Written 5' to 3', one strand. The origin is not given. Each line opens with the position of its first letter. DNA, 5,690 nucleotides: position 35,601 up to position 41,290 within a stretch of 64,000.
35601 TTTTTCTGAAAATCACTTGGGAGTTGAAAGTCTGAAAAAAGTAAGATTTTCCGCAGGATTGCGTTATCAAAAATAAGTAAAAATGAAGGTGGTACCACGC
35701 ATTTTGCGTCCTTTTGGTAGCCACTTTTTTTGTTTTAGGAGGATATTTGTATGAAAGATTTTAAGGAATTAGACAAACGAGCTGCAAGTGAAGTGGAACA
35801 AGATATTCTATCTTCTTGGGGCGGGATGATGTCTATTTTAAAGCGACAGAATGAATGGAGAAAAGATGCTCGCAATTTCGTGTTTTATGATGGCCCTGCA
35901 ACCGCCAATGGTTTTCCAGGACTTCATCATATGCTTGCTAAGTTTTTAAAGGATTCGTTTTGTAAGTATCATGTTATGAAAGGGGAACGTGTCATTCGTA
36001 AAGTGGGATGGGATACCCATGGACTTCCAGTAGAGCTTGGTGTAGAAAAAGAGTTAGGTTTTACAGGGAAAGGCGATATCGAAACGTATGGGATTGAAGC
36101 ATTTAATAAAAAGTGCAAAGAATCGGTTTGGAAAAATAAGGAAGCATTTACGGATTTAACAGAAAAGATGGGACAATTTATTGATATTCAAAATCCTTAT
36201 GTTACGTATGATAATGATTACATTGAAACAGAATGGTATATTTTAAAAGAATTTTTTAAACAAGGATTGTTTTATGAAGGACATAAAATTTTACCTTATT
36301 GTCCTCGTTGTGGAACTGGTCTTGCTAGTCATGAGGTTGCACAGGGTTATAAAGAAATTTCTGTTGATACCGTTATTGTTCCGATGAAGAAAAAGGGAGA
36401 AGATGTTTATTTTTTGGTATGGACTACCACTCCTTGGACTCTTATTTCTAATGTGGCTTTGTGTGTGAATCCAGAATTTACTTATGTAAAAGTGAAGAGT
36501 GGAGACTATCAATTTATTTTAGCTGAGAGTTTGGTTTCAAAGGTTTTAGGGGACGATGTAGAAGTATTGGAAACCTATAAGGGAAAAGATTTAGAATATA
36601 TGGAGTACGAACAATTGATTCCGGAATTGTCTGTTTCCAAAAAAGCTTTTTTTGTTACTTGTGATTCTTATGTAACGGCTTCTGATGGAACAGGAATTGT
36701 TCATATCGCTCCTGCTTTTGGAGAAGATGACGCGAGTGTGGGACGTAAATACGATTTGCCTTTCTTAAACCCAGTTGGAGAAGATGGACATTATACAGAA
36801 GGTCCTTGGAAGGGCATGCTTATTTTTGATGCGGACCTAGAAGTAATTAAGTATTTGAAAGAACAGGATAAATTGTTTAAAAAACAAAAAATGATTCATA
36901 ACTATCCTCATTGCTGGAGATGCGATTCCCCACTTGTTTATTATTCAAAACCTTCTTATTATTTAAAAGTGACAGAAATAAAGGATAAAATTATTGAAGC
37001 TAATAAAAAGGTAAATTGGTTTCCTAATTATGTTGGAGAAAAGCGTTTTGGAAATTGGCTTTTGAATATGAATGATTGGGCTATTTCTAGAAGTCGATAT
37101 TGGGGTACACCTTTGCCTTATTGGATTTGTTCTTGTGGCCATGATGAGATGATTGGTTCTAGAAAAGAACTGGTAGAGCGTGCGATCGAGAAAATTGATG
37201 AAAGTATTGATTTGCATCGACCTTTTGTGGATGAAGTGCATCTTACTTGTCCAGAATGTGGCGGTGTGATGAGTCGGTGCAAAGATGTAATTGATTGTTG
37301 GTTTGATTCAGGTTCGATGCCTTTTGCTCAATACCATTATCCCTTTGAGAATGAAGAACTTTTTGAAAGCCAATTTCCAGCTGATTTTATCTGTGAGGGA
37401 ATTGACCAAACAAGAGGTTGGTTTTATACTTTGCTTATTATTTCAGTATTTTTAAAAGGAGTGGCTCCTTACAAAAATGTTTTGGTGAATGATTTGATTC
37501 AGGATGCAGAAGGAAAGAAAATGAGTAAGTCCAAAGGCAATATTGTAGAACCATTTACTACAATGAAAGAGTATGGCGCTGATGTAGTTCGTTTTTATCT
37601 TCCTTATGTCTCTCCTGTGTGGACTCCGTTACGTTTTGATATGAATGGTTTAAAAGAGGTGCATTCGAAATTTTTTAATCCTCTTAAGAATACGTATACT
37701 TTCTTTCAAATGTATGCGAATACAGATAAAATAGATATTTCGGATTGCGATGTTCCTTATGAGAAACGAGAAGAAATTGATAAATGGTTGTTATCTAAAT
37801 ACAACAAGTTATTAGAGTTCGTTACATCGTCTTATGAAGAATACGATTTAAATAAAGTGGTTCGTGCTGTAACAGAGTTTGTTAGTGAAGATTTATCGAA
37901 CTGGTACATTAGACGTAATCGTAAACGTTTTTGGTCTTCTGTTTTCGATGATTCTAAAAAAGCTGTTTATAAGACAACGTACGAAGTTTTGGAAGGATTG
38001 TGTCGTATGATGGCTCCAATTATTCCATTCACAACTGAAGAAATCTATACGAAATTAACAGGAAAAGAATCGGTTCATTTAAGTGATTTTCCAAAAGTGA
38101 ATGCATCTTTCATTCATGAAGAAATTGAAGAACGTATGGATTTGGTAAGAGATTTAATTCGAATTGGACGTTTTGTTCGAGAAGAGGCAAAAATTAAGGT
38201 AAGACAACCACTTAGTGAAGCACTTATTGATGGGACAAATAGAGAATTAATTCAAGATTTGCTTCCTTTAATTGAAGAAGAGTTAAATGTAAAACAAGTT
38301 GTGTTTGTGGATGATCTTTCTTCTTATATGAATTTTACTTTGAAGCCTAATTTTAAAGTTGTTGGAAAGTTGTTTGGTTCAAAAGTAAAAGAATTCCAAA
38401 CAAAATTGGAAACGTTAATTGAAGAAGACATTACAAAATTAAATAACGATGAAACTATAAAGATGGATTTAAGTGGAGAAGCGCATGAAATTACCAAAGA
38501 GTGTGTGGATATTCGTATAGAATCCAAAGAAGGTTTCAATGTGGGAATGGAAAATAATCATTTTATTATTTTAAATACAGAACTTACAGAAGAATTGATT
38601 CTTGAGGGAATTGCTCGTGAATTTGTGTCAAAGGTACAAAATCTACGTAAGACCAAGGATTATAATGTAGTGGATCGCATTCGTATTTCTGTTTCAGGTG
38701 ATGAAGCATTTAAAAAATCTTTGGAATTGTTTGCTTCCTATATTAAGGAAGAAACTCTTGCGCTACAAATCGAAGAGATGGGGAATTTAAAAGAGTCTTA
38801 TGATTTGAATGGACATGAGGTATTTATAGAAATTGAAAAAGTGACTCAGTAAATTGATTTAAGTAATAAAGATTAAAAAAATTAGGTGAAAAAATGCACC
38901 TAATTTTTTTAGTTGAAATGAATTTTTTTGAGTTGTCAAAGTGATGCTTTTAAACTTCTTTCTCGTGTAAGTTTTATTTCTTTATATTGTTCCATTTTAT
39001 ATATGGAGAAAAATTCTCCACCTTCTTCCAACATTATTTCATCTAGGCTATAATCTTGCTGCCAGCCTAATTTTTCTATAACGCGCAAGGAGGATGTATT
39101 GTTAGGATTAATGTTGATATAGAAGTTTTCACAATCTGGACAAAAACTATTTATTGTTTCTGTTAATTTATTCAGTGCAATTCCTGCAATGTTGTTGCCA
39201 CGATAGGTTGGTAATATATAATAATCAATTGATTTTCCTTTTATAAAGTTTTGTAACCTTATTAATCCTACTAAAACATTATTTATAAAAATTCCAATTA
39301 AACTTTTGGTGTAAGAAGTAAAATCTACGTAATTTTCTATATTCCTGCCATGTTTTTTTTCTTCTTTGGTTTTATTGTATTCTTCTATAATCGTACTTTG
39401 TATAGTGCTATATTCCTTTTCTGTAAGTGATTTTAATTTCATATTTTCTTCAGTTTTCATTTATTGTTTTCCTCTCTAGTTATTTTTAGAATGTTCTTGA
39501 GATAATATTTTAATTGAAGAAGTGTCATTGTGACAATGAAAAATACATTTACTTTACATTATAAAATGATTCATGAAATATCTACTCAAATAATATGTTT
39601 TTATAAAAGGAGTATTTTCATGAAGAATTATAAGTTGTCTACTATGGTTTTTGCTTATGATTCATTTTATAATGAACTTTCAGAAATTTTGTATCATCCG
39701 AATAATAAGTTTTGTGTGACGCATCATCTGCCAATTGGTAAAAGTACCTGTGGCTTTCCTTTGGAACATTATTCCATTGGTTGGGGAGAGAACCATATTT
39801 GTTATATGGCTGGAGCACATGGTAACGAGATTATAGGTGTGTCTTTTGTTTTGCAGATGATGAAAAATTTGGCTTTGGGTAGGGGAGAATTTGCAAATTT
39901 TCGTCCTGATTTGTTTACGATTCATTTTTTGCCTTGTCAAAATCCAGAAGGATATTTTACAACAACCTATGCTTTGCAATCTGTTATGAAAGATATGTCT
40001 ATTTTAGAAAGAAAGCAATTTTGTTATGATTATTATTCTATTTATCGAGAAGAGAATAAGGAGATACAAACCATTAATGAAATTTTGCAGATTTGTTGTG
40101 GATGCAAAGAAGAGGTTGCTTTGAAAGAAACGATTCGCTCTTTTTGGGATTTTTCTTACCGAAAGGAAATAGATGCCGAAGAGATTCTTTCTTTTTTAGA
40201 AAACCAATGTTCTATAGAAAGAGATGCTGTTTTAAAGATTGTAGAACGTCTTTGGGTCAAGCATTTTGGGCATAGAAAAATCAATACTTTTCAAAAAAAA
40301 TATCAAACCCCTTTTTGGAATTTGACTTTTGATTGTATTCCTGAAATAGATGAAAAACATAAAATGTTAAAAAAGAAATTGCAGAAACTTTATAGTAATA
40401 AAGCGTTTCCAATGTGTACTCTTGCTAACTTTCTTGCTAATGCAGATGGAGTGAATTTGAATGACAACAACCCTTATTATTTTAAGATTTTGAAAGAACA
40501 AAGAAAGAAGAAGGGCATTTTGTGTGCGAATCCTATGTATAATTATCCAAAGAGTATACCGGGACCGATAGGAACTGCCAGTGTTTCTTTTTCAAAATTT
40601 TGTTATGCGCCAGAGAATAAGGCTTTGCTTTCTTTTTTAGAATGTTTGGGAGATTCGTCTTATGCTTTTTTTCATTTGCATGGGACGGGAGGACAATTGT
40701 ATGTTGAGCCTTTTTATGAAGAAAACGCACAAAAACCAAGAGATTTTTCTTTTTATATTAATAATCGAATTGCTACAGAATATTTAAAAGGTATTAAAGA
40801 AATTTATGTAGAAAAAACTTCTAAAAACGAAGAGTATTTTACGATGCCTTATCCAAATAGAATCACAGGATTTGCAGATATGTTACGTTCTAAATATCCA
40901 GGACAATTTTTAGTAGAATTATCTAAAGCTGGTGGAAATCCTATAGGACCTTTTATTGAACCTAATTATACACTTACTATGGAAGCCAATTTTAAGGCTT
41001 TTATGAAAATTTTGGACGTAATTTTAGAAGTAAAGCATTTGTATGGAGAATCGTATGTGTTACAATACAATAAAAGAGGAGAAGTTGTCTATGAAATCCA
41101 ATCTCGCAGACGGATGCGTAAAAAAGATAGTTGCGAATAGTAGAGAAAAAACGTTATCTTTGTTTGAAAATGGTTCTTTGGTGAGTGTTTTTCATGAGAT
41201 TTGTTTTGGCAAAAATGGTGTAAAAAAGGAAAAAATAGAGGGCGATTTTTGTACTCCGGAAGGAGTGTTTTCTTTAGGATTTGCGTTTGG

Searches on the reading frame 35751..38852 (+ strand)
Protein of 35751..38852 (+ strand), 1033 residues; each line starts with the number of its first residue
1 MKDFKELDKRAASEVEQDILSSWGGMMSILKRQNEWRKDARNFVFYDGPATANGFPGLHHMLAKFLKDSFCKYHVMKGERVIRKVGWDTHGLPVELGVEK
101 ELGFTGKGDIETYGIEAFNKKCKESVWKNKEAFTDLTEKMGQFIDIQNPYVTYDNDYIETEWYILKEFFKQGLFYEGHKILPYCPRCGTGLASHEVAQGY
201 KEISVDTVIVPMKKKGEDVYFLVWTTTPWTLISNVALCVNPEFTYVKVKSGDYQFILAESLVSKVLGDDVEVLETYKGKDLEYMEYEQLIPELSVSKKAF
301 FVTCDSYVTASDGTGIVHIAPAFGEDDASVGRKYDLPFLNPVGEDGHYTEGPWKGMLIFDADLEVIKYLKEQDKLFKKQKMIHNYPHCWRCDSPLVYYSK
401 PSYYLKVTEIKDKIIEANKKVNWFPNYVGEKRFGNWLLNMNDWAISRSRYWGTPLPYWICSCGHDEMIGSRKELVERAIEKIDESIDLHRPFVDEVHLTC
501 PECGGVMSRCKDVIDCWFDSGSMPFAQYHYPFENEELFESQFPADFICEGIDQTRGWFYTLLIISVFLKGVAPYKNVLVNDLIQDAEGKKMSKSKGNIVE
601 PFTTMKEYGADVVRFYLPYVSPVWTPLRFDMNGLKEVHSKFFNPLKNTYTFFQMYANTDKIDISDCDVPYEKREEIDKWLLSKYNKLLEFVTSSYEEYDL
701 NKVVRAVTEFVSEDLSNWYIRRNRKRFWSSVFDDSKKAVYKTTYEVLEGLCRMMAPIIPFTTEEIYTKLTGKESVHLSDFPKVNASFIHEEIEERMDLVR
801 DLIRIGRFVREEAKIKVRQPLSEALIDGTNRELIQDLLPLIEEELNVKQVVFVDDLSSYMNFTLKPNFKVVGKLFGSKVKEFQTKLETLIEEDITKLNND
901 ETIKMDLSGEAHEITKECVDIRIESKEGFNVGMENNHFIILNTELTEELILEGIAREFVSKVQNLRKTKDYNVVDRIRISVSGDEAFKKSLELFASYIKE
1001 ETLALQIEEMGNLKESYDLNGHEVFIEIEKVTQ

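Call 6: search_protein_families(library=pfam, proteins=[window:35751-38852:+], max_evalue=1)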
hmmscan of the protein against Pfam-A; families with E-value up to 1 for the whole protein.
window:35751-38852:+ (1033 aa): 11 families
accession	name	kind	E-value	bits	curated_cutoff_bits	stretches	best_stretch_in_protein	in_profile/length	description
PF00133.28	tRNA-synt_1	-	1.6e-117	393.2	22.7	1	29-622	11-406/414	tRNA synthetases class I (I, L, M and V)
PF19302.4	DUF5915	-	5.7e-53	179.8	27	1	840-1031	3-195/195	Domain of unknown function (DUF5915)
PF08264.19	Anticodon_1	-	7.3e-42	143.2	25.1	1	677-823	1-146/148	Anticodon-binding domain of tRNA ligase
PF09334.17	tRNA-synt_1g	-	8e-16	58.2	20.1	3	569-634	307-371/391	tRNA synthetases class I (M)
PF01921.24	tRNA-synt_1f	-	0.0011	18.4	27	1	566-642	260-333/360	tRNA synthetases class I (K)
PF01406.26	tRNA-synt_1e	-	0.011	15.5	27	1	580-619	244-282/301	tRNA synthetases class I (C) catalytic domain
PF00579.31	tRNA-synt_1b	-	0.014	15.2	21.1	1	545-597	152-205/292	tRNA synthetases class I (W and Y)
PF13846.11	DUF4196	-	0.23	12.1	25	1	693-736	29-69/112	Domain of unknown function (DUF4196)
PF07754.17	HVO_2753_ZBP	-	0.45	10.8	33.2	1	495-511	14-31/46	Small zinc finger protein HVO_2753-like, Zn-binding pocket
PF09723.15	Zn_ribbon_8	-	0.54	10.8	34.4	0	489-507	18-37/41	Zinc ribbon domain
PF24292.1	DUF7479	-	0.68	10.5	27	0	181-199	30-48/60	Domain of unknown function (DUF7479)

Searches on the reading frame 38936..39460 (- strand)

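Call 50: search_protein_families(library=pfam, proteins=[window:38936-39460:-], max_evalue=0.01)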
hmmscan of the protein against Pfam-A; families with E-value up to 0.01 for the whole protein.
window:38936-39460:- (174 aa): 2 families
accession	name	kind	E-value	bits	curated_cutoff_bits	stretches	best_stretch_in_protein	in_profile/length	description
PF00583.31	Acetyltransf_1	-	1.2e-07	32.5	20.7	1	36-133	20-116/116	Acetyltransferase (GNAT) family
PF13302.13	Acetyltransf_3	-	8.8e-07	30.1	25.4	1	60-133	62-137/138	Acetyltransferase (GNAT) domain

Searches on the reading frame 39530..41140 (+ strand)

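Call 81: search_protein_families(library=pfam, proteins=[window:39530-41140:+], max_evalue=0.001)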
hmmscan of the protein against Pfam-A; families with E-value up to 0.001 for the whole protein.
window:39530-41140:+ (536 aa): 1 family
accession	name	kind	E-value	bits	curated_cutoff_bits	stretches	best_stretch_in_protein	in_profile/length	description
PF00246.29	Peptidase_M14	-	5.5e-12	46.3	21.6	1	64-147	16-108/286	Zinc carboxypeptidase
